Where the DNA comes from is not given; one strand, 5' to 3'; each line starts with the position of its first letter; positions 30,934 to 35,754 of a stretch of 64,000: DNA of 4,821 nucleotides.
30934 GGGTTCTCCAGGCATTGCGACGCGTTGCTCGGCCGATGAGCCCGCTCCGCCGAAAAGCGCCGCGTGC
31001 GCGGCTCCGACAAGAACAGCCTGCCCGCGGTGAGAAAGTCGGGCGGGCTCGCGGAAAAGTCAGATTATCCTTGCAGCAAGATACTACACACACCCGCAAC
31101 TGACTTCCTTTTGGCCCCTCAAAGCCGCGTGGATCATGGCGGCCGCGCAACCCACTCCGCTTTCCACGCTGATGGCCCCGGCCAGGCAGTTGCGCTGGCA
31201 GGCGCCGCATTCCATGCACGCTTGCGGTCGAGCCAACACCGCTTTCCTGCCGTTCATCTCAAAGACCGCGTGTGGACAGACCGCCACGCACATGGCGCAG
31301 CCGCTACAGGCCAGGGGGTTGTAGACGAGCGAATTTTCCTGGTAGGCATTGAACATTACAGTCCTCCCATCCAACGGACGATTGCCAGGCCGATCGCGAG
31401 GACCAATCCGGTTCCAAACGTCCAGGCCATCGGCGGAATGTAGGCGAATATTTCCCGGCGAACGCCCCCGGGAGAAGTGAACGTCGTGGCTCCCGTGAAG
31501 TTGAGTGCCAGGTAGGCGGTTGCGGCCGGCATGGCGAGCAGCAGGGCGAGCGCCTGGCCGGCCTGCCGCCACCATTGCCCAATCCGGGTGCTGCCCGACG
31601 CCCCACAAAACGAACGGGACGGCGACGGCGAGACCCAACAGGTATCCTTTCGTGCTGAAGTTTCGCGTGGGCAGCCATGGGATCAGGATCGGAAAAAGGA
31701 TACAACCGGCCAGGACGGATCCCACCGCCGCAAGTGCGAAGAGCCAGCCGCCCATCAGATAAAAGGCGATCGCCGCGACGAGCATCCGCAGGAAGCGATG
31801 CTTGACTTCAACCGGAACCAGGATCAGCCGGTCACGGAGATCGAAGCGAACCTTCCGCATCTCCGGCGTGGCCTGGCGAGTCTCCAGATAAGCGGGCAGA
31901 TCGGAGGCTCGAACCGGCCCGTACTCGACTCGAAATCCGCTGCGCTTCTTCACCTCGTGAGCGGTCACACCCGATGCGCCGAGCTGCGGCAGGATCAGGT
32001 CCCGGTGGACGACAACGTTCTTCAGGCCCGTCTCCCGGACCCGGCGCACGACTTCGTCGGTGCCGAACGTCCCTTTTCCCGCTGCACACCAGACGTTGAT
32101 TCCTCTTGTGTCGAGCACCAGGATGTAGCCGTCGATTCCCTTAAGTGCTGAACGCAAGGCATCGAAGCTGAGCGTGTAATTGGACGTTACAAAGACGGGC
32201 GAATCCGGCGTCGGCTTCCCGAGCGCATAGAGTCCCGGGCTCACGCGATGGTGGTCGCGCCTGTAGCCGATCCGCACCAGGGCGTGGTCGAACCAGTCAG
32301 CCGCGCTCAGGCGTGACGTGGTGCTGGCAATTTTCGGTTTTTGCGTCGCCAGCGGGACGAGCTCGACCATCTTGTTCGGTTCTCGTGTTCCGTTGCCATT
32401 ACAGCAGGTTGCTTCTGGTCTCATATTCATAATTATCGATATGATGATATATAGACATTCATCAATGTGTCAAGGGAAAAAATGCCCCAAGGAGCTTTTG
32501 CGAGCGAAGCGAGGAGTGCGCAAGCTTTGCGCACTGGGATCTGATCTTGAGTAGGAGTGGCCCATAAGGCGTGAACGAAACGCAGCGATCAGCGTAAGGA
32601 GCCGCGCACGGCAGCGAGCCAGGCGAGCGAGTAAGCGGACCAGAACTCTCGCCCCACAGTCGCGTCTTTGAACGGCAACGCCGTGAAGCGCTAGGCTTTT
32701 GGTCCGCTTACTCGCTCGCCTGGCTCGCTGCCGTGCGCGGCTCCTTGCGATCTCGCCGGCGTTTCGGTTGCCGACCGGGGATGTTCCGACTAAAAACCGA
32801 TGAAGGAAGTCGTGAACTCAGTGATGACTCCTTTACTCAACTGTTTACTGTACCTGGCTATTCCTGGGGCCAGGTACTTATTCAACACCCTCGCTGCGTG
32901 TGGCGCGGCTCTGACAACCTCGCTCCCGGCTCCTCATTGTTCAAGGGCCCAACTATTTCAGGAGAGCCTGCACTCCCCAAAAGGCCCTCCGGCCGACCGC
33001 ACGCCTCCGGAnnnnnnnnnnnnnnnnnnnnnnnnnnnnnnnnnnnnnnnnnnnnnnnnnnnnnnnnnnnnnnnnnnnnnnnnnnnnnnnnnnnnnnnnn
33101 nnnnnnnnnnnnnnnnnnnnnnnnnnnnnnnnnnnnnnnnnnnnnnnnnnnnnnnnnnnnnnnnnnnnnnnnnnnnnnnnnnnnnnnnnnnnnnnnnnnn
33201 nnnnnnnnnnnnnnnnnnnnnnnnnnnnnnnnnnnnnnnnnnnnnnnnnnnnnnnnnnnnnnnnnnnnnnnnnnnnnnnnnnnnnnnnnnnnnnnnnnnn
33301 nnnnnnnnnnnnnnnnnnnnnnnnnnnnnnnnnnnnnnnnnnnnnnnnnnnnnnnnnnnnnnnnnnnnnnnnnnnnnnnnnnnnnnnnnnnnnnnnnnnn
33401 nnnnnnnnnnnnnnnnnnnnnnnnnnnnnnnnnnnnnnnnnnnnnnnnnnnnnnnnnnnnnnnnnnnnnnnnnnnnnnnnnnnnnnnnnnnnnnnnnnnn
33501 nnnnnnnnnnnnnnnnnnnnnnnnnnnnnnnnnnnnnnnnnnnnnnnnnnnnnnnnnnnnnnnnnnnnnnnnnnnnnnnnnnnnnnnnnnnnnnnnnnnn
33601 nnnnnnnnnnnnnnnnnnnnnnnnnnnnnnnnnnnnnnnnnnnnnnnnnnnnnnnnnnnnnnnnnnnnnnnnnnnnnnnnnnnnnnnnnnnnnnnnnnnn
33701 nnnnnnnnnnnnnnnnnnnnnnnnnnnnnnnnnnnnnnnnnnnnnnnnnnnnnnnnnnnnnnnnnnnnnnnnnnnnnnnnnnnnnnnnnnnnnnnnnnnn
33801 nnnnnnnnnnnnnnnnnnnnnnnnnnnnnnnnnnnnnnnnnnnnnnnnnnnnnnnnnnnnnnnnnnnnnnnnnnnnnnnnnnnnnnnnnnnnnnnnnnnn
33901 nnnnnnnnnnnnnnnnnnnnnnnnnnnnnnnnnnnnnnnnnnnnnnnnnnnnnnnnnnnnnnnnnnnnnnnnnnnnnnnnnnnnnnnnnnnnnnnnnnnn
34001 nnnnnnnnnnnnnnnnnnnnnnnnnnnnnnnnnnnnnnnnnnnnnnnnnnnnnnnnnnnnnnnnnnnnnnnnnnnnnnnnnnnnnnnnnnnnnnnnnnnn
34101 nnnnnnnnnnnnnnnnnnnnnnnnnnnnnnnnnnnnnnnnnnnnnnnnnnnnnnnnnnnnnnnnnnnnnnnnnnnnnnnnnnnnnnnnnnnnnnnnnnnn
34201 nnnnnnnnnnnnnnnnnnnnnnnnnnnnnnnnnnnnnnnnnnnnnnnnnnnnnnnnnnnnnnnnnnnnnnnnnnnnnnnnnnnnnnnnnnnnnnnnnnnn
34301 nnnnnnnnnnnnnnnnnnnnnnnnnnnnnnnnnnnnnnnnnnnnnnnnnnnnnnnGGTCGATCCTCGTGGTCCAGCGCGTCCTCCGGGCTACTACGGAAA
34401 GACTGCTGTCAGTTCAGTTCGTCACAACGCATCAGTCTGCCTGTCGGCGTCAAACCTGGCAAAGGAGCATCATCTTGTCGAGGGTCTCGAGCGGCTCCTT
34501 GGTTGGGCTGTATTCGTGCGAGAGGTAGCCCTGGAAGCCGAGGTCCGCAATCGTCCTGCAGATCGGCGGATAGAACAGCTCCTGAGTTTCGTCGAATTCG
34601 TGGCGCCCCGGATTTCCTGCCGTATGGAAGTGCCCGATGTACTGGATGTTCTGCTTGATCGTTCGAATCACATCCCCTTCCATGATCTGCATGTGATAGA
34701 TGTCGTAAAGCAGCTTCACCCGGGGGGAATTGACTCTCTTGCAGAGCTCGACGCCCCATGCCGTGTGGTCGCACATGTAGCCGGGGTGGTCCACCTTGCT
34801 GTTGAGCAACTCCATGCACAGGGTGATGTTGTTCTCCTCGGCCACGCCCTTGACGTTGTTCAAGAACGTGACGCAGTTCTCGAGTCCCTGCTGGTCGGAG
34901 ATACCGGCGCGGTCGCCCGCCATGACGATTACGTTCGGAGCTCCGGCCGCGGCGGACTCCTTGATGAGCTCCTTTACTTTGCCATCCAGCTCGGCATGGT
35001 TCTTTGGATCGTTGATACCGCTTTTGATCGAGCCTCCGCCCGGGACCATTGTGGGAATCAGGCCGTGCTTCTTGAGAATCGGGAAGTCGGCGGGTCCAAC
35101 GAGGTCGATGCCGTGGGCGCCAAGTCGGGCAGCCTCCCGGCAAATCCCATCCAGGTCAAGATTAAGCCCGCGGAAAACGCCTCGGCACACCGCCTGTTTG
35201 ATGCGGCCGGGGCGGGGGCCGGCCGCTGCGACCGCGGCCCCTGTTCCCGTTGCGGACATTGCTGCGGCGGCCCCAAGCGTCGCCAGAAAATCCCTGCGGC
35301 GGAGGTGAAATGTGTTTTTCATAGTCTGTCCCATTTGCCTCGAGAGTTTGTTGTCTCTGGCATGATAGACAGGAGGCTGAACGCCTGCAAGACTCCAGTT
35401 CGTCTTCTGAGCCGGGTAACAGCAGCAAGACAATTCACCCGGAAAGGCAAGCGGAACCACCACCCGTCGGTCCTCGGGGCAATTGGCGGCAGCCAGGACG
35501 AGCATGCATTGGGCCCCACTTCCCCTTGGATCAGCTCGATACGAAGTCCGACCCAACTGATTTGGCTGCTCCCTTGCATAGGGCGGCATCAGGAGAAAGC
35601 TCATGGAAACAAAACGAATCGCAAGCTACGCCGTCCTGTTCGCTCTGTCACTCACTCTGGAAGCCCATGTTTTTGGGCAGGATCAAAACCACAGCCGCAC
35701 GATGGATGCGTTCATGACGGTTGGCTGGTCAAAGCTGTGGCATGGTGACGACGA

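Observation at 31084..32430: hgcA-hgcB mercury-methylation genes in an Acidobacteriota-like genome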

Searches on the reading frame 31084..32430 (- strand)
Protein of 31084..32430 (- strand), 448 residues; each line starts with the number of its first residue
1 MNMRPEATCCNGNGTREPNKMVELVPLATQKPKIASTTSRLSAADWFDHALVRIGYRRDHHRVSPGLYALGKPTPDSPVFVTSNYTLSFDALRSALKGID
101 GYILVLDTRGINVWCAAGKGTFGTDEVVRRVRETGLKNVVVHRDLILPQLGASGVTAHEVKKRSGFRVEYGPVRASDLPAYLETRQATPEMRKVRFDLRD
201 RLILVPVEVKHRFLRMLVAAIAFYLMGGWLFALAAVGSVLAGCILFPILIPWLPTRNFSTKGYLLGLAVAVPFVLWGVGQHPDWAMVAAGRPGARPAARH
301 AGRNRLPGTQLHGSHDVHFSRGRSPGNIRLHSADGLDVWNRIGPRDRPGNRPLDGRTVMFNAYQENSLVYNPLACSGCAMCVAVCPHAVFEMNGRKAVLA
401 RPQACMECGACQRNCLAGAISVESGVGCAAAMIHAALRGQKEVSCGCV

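Call 4: search_protein_families(library=pfam, proteins=[window:31084-32430:-], max_evalue=0.01)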
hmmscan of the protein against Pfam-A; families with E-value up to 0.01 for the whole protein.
window:31084-32430:- (448 aa): 10 families
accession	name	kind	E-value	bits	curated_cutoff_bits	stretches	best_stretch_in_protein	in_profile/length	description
PF03599.22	CdhD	-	1.6e-14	53.9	24.8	1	62-180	267-385/387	CO dehydrogenase/acetyl-CoA synthase delta subunit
PF13237.11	Fer4_10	-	1.6e-07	31.6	25.5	1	368-415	2-52/53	4Fe-4S dicluster domain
PF12838.12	Fer4_7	-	1.7e-07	32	27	1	375-419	2-52/52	4Fe-4S dicluster domain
PF13187.11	Fer4_9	-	6.5e-06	26.5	27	1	374-420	1-52/52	4Fe-4S dicluster domain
PF00037.32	Fer4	-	8.5e-05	22.6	21.1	1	369-389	2-22/24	4Fe-4S binding domain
PF12797.12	Fer4_2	-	0.00017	21.8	24.5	0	369-386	4-21/22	4Fe-4S binding domain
PF12837.12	Fer4_6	-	0.00024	21.4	25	1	369-390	3-24/24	4Fe-4S binding domain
PF13484.11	Fer4_16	-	0.0014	19.8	30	0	375-395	2-21/66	4Fe-4S double cluster binding domain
PF12800.12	Fer4_4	-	0.0032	18.1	24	0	374-386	3-15/17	4Fe-4S binding domain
PF14697.11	Fer4_21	-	0.0091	16.5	35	1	373-388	39-55/59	4Fe-4S dicluster domain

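Call 5: search_protein_families(library=ncbifam, proteins=[window:31084-32430:-], max_evalue=0.01)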
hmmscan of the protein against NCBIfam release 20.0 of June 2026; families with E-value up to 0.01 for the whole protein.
window:31084-32430:- (448 aa): 34 families (the best 25 are shown)
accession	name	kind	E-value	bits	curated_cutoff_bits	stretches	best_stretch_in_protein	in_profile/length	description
NF040863.1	HgcA_corrinoid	equivalog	1.3e-106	356.5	275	1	35-284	2-262/325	mercury methylation corrinoid protein HgcA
NF043039.1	HgcAB_like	equivalog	1.3e-76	258.5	285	2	56-277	9-231/350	HgcAB-like fusion protein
NF040864.1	HgcB_ferredoxin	equivalog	3.6e-28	97.2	99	1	363-447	2-87/93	mercury methylation ferredoxin HgcB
NF003195.0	PRK04165.1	equivalog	1e-22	80.7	306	1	62-186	323-447/450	acetyl-CoA decarbonylase/synthase complex subunit gamma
NF045874.1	Vhu_polyferre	exception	2.9e-07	29.5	600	1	373-431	196-254/381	F420-non-reducing hydrogenase associated-polyferredoxin VhuB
NF038196.1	ferrodoxin_EFR1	subfamily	5.1e-07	30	75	1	368-423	180-232/242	EFR1 family ferrodoxin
NF006221.0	PRK08348.1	subfamily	6.1e-07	29.2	124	1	367-423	38-95/136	NADH-plastoquinone oxidoreductase subunit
TIGR04395.1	cutC_activ_rSAM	equivalog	1.6e-06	27.6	360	1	365-424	46-107/309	choline TMA-lyase-activating enzyme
TIGR02494.1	PFLE_PFLC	subfamily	3.6e-06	26.5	174.35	1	364-434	39-111/293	glycyl-radical enzyme activating protein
NF040770.1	hetero_SS_HdrA2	exception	4.7e-06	25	1100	1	372-440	576-644/777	CoB-CoM heterodisulfide reductase HdrA2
NF045490.1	FdxA_Protbact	equivalog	1.1e-05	25.5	135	1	379-426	15-61/104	ferredoxin FdxA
TIGR02179.1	PorD_KorD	subfamily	1.8e-05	24.8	60.05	1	369-422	21-74/78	2-oxoacid:acceptor oxidoreductase, delta subunit, pyruvate/2-ketoisovalerate family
NF010368.0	PRK13795.1-3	equivalog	1.8e-05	23.2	588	1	369-415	583-627/635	hypothetical protein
TIGR02060.1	aprB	equivalog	4.5e-05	23.3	135.65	1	371-428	6-70/132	adenylyl-sulfate reductase subunit beta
NF042909.1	FMH_DH_FwdF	exception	9.6e-05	21.6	375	1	366-423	250-314/336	tungsten-dependent formylmethanofuran dehydrogenase subunit FwdF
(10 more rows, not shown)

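Call 15: find_encoding_contigs(protein=window:31084-32430:-, flank=3000, max_places=6)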
Protein window:31084-32430:- (448 aa): no gene with exactly this product is on record in the collection.

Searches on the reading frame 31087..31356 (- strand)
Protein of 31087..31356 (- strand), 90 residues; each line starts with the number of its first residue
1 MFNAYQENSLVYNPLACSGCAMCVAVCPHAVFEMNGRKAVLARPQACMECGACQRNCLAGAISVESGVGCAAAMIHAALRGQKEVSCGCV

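Call 10: search_protein_families(library=ncbifam, proteins=[window:31087-31356:-], max_evalue=0.00001)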
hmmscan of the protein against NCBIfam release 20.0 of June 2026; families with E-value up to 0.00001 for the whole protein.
seq(90 aa): 14 families
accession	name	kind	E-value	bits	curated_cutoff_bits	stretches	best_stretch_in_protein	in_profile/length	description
NF040864.1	HgcB_ferredoxin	equivalog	9.5e-30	102.3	99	1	5-89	2-87/93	mercury methylation ferredoxin HgcB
NF043039.1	HgcAB_like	equivalog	4.6e-13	49.5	285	1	9-63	294-350/350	HgcAB-like fusion protein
NF045490.1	FdxA_Protbact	equivalog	2.7e-08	34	135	1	23-68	17-61/104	ferredoxin FdxA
NF045874.1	Vhu_polyferre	exception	5.8e-08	31.9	600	1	15-74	196-255/381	F420-non-reducing hydrogenase associated-polyferredoxin VhuB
TIGR04395.1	cutC_activ_rSAM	equivalog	6.6e-08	32.2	360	1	7-66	46-107/309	choline TMA-lyase-activating enzyme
NF006221.0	PRK08348.1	subfamily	9.5e-08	31.8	124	1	9-66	38-96/136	NADH-plastoquinone oxidoreductase subunit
TIGR02494.1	PFLE_PFLC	subfamily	1.1e-07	31.4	174.35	1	6-78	39-113/293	glycyl-radical enzyme activating protein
NF040770.1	hetero_SS_HdrA2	exception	2e-07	29.5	1100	1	14-83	576-645/777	CoB-CoM heterodisulfide reductase HdrA2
NF038196.1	ferrodoxin_EFR1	subfamily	4.3e-07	30.2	75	1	12-65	182-232/242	EFR1 family ferrodoxin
TIGR02179.1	PorD_KorD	subfamily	4.3e-06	26.8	60.05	1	11-65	21-75/78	2-oxoacid:acceptor oxidoreductase, delta subunit, pyruvate/2-ketoisovalerate family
NF010368.0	PRK13795.1-3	equivalog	4.4e-06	25.2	588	1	11-57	583-627/635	hypothetical protein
NF043069.1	T4HPD_activ_SAM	equivalog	6.3e-06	25.8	425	1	7-63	43-98/299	trans-4-hydroxy-L-proline dehydratase activase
NF041891.1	hdrA_Methbact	equivalog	6.7e-06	24.6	1300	0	6-38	592-624/762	ferredoxin:CoB-CoM heterodisulfide reductase subunit HdrA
TIGR02060.1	aprB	equivalog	8.6e-06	25.7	135.65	0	13-71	6-71/132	adenylyl-sulfate reductase subunit beta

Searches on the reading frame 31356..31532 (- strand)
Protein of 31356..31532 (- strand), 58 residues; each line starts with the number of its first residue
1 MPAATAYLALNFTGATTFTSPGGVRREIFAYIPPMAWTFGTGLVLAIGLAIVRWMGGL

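Call 4: search_protein_families(library=pfam, proteins=[window:31356-31532:-], max_evalue=0.01)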
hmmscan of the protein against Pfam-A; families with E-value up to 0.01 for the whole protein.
window:31356-31532:- (58 aa): 0 families

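Call 5: search_protein_families(library=ncbifam, proteins=[window:31356-31532:-], max_evalue=0.01)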
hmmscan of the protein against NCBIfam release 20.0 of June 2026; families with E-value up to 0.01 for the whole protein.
window:31356-31532:- (58 aa): 1 family
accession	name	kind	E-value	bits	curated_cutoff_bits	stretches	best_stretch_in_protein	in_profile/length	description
NF040863.1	HgcA_corrinoid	equivalog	3e-14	52.9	275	1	1-50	274-323/325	mercury methylation corrinoid protein HgcA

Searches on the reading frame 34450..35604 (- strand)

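Call 25: search_protein_families(library=ncbifam, proteins=[window:34450-35604:-], max_evalue=1e-10)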
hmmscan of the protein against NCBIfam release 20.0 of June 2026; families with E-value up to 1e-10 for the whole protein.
window:34450-35604:- (384 aa): 6 families
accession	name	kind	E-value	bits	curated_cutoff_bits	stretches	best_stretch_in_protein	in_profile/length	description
NF043033.1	OxoTetrIsom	equivalog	8.2e-32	110.9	325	1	200-376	77-248/251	2-oxo-tetronate isomerase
TIGR03234.1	OH-pyruv-isom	equivalog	3.6e-29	101.8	353.45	1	200-376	76-251/254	hydroxypyruvate isomerase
NF007444.0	PRK09997.1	equivalog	3.2e-19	69.4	465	1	204-369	81-245/258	hydroxypyruvate isomerase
NF051856.1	PsicseEpim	equivalog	1.3e-15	57.9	300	1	238-363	123-243/287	D-psicose 3-epimerase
NF041099.2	keto_glucon_epim_IolO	equivalog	2.7e-12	46.6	300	1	212-370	97-251/269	5-keto-L-gluconate epimerase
NF007441.0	PRK09989.1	equivalog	1.6e-11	44.5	412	1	221-370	98-246/258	HPr family phosphocarrier protein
